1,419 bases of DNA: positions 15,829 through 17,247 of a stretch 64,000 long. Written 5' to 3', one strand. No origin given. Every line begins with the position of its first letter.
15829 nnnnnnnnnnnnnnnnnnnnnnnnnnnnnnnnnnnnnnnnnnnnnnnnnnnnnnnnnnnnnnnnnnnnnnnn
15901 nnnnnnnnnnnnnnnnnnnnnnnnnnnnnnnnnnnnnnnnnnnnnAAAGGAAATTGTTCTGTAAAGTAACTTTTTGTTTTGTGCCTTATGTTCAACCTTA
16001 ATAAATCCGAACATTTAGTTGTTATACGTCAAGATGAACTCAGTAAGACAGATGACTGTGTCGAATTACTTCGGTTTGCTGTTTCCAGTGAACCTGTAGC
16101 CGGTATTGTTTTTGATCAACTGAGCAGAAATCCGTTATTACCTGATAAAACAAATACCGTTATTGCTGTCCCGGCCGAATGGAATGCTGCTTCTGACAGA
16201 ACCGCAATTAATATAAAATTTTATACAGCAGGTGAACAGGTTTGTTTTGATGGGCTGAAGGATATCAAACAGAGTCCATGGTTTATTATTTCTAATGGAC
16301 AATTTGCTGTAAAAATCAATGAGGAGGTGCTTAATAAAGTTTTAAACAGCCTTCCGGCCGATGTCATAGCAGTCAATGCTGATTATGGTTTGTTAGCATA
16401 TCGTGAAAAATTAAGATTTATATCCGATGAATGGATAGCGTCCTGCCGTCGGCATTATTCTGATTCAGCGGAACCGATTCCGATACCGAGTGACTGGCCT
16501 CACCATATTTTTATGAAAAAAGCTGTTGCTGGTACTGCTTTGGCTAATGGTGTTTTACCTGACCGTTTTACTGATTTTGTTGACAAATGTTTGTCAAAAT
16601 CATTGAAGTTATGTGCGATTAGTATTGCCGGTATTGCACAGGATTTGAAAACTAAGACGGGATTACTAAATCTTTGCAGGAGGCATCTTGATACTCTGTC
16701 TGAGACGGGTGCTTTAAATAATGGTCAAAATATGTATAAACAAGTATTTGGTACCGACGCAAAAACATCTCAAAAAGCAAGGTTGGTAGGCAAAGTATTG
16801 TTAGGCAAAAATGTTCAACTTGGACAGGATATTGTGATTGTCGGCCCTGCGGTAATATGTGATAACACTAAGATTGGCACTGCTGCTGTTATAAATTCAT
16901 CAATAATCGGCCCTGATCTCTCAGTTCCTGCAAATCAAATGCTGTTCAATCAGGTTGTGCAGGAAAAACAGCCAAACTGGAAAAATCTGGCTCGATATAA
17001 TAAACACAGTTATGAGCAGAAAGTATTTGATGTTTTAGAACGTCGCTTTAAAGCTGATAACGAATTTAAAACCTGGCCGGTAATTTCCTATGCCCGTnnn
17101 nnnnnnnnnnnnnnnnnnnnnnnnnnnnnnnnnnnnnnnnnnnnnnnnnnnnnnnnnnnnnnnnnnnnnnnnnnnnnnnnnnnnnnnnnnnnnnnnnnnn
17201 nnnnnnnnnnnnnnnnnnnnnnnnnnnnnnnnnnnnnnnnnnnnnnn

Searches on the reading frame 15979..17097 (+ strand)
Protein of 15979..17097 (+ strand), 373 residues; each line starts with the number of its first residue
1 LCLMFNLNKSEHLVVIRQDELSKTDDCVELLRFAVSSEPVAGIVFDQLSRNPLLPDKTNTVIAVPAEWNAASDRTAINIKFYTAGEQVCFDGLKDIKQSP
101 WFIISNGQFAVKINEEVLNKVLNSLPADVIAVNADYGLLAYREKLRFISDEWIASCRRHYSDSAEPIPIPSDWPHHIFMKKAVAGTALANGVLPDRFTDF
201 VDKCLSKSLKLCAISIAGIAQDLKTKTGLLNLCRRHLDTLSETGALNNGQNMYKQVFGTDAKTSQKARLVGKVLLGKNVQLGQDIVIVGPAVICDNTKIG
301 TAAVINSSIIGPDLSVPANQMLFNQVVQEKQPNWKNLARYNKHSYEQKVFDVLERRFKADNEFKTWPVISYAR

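Call 29: search_solved_structures(query=A3, max_evalue=0.01, show_alignments=2)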
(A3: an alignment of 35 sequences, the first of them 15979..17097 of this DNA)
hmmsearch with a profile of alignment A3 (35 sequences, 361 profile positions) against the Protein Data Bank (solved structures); distinct sequences matched with E-value up to 0.01: 53.
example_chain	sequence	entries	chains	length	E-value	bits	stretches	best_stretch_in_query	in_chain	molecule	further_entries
8cu9_A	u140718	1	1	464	4.2e-10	42.1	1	258-314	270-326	Bifunctional UDP-N-acetylglucosamine diphosphorylase/glucosamine-1-phosphate N-acetyltrans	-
9mh4_A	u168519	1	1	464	6.1e-10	41.6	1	261-314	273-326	Bifunctional protein GlmU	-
4aa7_A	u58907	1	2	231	1.5e-09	40.3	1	258-313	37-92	BIFUNCTIONAL PROTEIN GLMU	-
3twd_A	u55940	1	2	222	3.8e-09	39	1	258-313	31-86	Bifunctional protein glmU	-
2v0h_A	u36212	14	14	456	9.3e-09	37.7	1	248-319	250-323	BIFUNCTIONAL PROTEIN GLMU | GLUCOSAMINE-1-PHOSPHATE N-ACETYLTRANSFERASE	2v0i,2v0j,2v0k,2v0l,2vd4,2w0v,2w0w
1hv9_A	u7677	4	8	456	1.9e-08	36.7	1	258-313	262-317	UDP-N-ACETYLGLUCOSAMINE PYROPHOSPHORYLASE | Bifunctional protein glmU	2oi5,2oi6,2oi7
3fww_A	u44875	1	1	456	4.3e-08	35.5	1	258-313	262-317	Bifunctional protein glmU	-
4fce_A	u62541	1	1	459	4.4e-08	35.5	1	258-313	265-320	Bifunctional protein GlmU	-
5vmk_A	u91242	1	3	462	5e-08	35.3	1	236-319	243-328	Bifunctional protein GlmU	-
1fwy_A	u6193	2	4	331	3e-07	32.8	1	258-313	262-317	UDP-N-ACETYLGLUCOSAMINE PYROPHOSPHORYLASE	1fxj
3fs8_A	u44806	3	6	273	6.5e-07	31.7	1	247-316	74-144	QdtC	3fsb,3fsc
3vnp_A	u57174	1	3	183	1e-06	31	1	245-318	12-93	Hypothetical conserved protein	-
9lin_A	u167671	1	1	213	1.7e-06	30.3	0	262-304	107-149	dGCA1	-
30dr_W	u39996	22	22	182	4e-06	29.1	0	280-319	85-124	Dynactin subunit 5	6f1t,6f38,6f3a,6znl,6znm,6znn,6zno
5nw4_h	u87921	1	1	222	5.1e-06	28.7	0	280-319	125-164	Dynactin subunit 5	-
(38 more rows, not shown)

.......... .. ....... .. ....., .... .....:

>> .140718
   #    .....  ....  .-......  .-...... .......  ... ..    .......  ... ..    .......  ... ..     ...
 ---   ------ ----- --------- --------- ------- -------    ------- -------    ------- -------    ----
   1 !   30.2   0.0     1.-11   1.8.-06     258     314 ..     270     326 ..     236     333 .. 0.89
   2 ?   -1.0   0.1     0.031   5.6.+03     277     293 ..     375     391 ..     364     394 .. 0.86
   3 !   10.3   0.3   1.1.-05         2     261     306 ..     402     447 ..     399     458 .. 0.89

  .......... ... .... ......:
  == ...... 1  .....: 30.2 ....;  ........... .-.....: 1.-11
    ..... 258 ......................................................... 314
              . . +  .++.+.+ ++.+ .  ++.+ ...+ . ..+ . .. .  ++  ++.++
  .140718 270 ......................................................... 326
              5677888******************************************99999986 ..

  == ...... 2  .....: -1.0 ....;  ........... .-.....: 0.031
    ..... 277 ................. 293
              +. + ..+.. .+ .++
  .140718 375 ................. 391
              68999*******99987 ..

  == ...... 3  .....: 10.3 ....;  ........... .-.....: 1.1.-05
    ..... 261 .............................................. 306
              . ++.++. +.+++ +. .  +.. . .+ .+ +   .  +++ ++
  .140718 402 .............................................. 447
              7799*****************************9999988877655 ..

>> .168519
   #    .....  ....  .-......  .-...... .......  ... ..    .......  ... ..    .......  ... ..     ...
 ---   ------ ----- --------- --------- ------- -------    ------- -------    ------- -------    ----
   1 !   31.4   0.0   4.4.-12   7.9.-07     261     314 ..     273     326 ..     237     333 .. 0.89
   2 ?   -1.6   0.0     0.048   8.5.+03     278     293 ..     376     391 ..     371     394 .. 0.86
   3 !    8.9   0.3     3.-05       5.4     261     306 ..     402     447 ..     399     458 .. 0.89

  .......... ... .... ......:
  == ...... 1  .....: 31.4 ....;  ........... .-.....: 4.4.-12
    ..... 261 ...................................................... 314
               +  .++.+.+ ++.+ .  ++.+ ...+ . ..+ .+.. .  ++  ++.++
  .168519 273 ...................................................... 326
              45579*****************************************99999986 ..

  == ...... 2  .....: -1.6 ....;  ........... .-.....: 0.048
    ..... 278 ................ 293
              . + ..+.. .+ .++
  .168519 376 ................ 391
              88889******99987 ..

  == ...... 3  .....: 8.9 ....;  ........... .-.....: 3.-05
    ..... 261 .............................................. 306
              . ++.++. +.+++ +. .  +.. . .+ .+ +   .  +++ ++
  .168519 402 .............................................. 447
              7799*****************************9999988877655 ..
